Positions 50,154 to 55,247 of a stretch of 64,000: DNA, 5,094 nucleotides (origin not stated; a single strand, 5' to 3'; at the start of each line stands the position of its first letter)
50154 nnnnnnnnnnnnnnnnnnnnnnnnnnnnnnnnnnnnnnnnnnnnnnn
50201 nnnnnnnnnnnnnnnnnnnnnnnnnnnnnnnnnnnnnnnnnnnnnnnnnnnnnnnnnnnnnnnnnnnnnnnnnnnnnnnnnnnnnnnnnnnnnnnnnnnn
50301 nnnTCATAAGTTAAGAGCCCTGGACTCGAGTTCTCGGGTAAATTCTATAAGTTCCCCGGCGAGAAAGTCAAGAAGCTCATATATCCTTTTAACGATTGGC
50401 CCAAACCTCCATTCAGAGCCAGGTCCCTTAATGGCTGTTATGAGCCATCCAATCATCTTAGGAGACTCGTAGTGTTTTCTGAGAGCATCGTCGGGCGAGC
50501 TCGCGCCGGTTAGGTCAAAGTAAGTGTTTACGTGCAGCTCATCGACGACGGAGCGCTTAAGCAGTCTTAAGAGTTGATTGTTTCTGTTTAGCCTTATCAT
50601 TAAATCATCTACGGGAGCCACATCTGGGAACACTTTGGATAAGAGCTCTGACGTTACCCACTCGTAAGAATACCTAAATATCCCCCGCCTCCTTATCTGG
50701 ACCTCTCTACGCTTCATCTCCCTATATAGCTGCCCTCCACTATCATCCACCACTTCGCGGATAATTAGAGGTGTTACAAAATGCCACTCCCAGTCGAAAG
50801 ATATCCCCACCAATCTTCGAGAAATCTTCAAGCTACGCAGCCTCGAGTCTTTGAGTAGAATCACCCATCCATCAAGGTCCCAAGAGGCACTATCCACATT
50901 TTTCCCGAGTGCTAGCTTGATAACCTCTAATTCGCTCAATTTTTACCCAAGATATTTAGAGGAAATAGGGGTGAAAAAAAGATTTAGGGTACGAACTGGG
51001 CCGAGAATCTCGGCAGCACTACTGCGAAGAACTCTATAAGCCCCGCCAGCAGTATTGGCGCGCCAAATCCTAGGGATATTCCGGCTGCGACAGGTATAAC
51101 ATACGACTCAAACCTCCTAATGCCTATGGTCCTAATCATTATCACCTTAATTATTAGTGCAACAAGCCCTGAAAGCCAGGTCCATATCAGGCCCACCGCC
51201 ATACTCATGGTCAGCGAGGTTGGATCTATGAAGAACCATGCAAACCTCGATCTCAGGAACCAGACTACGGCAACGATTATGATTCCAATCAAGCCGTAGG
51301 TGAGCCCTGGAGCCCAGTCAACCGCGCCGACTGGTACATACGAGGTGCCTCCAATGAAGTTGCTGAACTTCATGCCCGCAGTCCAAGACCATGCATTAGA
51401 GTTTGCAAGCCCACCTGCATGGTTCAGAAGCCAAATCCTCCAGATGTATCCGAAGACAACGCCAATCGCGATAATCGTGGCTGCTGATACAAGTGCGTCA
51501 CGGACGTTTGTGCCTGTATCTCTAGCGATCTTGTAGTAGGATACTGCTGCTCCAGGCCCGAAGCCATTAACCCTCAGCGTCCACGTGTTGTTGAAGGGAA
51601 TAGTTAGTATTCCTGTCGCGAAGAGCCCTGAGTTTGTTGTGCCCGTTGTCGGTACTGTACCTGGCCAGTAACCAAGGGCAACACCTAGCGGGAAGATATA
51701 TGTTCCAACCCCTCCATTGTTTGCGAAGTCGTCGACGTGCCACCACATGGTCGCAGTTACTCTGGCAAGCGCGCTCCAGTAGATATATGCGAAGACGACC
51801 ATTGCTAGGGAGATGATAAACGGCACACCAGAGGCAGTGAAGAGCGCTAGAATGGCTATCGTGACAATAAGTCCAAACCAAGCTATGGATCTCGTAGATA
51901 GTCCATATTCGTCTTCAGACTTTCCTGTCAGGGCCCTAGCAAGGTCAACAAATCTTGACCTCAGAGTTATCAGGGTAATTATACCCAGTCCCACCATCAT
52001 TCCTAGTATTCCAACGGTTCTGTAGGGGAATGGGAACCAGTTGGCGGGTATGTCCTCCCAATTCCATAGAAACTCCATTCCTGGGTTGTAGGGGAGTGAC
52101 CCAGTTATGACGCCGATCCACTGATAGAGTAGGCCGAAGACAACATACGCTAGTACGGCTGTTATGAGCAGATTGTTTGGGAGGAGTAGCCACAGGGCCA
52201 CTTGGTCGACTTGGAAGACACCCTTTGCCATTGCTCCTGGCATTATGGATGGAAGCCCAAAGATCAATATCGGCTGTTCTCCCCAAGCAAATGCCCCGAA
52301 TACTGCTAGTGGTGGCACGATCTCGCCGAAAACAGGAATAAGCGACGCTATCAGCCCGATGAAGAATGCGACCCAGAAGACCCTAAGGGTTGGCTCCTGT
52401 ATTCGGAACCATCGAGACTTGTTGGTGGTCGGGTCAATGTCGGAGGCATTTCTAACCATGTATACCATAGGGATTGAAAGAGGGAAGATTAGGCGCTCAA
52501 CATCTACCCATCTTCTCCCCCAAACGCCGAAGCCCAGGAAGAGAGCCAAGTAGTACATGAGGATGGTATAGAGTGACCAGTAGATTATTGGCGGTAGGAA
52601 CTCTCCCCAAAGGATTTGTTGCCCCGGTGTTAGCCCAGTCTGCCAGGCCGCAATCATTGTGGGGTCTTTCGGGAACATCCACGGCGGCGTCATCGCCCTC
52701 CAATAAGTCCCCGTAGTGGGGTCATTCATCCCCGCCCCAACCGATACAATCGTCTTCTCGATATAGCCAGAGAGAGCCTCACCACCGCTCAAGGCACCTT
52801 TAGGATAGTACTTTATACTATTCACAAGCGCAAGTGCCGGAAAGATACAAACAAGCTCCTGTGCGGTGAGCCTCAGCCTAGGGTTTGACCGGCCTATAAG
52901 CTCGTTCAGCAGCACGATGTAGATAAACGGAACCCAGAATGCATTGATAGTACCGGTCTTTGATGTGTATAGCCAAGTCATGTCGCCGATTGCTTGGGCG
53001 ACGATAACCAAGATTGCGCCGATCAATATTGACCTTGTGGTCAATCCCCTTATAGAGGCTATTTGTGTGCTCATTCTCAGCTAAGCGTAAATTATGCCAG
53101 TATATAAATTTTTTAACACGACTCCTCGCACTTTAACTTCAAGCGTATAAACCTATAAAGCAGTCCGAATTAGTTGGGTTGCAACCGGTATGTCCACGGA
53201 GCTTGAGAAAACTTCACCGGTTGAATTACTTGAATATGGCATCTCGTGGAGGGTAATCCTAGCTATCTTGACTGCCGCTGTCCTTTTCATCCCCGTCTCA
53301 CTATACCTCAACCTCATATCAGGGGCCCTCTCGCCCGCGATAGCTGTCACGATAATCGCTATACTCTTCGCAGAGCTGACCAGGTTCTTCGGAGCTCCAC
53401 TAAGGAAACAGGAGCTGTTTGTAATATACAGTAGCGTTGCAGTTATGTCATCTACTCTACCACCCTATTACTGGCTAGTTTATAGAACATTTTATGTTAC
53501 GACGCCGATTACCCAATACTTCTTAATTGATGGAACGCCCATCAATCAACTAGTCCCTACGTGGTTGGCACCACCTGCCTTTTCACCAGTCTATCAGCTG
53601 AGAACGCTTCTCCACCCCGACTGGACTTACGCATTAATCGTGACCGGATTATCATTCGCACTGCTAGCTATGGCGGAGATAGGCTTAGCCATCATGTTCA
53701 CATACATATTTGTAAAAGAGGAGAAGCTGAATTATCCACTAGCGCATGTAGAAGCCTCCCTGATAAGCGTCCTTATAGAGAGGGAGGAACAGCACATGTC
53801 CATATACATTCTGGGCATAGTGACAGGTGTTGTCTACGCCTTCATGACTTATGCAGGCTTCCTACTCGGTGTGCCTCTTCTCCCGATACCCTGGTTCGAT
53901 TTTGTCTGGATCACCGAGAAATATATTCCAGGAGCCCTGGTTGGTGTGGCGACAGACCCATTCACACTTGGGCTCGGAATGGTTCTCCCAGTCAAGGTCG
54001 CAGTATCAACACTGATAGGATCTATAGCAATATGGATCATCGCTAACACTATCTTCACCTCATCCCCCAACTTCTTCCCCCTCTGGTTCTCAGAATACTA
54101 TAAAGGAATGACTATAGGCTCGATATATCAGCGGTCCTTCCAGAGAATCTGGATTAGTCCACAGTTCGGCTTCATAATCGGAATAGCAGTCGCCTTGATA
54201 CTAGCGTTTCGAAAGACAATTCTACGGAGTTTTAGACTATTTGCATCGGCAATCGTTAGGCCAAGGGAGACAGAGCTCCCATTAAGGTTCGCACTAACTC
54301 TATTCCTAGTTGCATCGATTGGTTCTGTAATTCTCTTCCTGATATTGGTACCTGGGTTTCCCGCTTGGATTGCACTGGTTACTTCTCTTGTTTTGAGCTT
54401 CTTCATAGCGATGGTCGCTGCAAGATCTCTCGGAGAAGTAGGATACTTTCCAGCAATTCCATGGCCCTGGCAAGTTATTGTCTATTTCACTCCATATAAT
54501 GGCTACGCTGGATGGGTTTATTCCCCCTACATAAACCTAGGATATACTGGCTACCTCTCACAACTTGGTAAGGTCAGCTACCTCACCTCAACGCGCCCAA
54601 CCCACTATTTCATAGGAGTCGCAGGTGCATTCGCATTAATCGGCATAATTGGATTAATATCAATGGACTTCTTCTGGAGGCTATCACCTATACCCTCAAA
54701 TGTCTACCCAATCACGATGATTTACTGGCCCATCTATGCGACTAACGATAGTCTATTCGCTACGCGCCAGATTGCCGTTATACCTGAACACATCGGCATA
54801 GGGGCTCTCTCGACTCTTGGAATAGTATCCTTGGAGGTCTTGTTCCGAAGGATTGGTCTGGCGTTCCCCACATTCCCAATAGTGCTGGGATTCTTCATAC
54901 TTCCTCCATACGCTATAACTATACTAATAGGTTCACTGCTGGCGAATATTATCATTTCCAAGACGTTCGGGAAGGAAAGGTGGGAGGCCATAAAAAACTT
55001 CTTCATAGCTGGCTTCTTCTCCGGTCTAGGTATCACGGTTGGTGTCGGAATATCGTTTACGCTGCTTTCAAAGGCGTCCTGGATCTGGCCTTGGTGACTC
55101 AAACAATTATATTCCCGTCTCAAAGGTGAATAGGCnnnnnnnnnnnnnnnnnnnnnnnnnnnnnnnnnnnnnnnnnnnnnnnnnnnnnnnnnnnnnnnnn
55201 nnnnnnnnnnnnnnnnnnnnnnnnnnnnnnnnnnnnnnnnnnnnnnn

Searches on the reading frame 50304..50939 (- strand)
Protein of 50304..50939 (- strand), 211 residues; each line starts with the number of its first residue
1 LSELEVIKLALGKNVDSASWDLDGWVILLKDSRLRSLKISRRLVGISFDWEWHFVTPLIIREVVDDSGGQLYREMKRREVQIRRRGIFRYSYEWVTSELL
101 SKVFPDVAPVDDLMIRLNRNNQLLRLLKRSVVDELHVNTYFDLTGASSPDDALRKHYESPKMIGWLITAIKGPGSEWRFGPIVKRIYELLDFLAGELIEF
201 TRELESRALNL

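Call 22: search_protein_families(library=pfam, proteins=[window:50304-50939:-], max_evalue=0.01)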
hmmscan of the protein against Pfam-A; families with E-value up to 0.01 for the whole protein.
window:50304-50939:- (211 aa): 0 families

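Call 50: search_protein_families(library=ncbifam, proteins=[window:50304-50939:-], max_evalue=0.1)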
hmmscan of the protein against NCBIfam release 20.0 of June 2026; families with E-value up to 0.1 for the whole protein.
window:50304-50939:- (211 aa): 1 family
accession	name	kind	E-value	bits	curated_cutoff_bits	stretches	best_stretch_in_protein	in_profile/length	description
NF005931.1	PRK07952.1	equivalog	0.088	12.3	357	0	113-142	43-72/246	replicative helicase loader DnaC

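Call 89: search_protein_families(library=padloc, proteins=[window:50304-50939:-], max_evalue=0.001)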
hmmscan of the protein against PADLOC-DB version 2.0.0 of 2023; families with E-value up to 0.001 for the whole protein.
window:50304-50939:- (211 aa): 0 families
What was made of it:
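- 50304..50939 (-): Unannotated 211-aa protein (U211). It also lies next to U300 and P in two Bathyarchaeia loci. No Pfam, NCBIfam or PADLOC hit (calls 22, 50, 89).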

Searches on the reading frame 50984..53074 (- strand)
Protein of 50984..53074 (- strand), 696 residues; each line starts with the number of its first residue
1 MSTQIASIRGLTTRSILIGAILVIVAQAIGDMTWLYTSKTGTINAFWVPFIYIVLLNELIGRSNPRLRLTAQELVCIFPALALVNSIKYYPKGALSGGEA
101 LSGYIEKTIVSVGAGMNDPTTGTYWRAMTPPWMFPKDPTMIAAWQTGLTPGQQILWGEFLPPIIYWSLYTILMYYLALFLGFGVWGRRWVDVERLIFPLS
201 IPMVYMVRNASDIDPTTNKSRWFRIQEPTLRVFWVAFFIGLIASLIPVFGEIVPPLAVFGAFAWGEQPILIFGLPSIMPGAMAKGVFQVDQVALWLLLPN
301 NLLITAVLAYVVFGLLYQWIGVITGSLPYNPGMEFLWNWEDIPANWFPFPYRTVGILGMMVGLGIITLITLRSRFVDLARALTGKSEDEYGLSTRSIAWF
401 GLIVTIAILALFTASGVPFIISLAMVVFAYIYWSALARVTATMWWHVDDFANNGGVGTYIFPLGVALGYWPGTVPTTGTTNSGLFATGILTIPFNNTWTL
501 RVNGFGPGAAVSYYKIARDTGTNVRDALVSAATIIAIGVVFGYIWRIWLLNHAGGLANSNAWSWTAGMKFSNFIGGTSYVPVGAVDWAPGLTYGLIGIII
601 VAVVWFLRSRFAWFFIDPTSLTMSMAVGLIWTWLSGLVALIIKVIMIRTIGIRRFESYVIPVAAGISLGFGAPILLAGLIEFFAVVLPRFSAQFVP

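Call 22: search_protein_families(library=pfam, proteins=[window:50984-53074:-], max_evalue=0.01)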
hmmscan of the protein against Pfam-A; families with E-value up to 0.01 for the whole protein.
window:50984-53074:- (696 aa): 2 families
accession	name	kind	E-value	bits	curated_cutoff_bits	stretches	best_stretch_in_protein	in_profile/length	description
PF20581.3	DUF6785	-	1e-18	67.7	25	1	12-442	1-402/498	Family of unknown function (DUF6785)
PF20580.3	DUF6784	-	4.9e-07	30.3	26.4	1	594-683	4-92/101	Domain of unknown function (DUF6784)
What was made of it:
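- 50984..53074 (-): DUF6785/DUF6784 polytopic membrane protein (696 aa). A possible distant paralog of M660, with which it forms a divergent pair. Pfam (call 22).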

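Call 50: search_protein_families(library=ncbifam, proteins=[window:50984-53074:-], max_evalue=0.1)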
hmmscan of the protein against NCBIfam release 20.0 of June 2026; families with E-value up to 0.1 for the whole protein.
window:50984-53074:- (696 aa): 0 families

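Call 89: search_protein_families(library=padloc, proteins=[window:50984-53074:-], max_evalue=0.001)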
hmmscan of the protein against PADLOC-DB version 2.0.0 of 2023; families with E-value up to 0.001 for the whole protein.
window:50984-53074:- (696 aa): 0 families

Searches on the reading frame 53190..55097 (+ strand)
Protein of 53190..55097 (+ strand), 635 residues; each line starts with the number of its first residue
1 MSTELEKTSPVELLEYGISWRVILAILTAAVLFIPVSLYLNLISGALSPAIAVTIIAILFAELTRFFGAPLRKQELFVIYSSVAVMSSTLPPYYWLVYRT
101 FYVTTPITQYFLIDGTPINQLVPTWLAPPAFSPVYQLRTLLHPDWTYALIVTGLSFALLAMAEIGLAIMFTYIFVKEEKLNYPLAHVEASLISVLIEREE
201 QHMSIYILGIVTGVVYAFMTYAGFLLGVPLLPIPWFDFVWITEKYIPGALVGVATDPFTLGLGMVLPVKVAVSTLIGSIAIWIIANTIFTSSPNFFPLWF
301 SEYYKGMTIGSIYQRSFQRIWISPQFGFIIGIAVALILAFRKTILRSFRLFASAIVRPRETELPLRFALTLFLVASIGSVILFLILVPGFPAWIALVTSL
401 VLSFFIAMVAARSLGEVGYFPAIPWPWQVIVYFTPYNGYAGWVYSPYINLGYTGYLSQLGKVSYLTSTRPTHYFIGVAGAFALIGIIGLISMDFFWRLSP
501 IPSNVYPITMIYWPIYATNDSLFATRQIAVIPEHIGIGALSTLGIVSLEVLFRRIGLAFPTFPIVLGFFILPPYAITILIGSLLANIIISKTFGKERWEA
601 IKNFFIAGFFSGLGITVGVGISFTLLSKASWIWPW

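Call 22: search_protein_families(library=pfam, proteins=[window:53190-55097:+], max_evalue=0.01)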
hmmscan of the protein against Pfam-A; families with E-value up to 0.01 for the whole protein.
window:53190-55097:+ (635 aa): 1 family
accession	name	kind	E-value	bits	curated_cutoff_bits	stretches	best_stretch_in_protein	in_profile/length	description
PF03169.20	OPT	-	5.1e-07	29.2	25.8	1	146-616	102-615/623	OPT oligopeptide transporter protein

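Call 50: search_protein_families(library=ncbifam, proteins=[window:53190-55097:+], max_evalue=0.1)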
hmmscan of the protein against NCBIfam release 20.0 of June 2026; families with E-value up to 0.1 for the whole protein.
window:53190-55097:+ (635 aa): 0 families

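Call 76: search_protein_families(library=pfam, alignment_id=A8, max_evalue=0.01)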
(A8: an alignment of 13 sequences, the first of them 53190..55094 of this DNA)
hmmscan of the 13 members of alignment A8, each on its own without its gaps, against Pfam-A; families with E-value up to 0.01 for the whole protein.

A. member 1, window:53190-55094:+ (635 aa): 1 family
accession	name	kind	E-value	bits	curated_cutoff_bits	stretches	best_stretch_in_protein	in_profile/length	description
PF03169.20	OPT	-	5.1e-07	29.2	25.8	1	146-616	102-615/623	OPT oligopeptide transporter protein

B. families by the number of members that match (of 13 scanned): 3 families
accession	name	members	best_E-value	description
PF20581.3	DUF6785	1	7.6e-19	Family of unknown function (DUF6785)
PF20580.3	DUF6784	1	4.9e-07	Domain of unknown function (DUF6784)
PF03169.20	OPT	1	5.1e-07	OPT oligopeptide transporter protein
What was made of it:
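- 53190..55097 (+): M660: an OPT-like polytopic membrane protein (635 aa). Ortholog of the ~660-aa gene between the giant protein and U300 in bacterial operons. Weak Pfam OPT hit, 29.2 bits against a cut-off of 25.8 (calls 22, 76).
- Closest known: OPT oligopeptide transporter family. Different: None of the 11 bacterial M660 orthologs scanned matches OPT (the DUF6785 paralog also in that alignment does not either) (call 76).
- M660 is OPT-like (call 76).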

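Call 79: search_solved_structures(query=A8, max_evalue=1)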
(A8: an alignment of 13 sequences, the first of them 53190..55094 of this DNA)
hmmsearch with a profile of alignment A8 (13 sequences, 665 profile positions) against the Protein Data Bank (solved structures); distinct sequences matched with E-value up to 1: 0.
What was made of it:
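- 53190..55097 (+): No PDB relative (call 79).
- Closest known: OPT oligopeptide transporter family. Different: There is no PDB relative (call 79).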

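Call 89: search_protein_families(library=padloc, proteins=[window:53190-55097:+], max_evalue=0.001)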
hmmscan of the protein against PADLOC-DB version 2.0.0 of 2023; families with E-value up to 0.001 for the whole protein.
window:53190-55097:+ (635 aa): 0 families
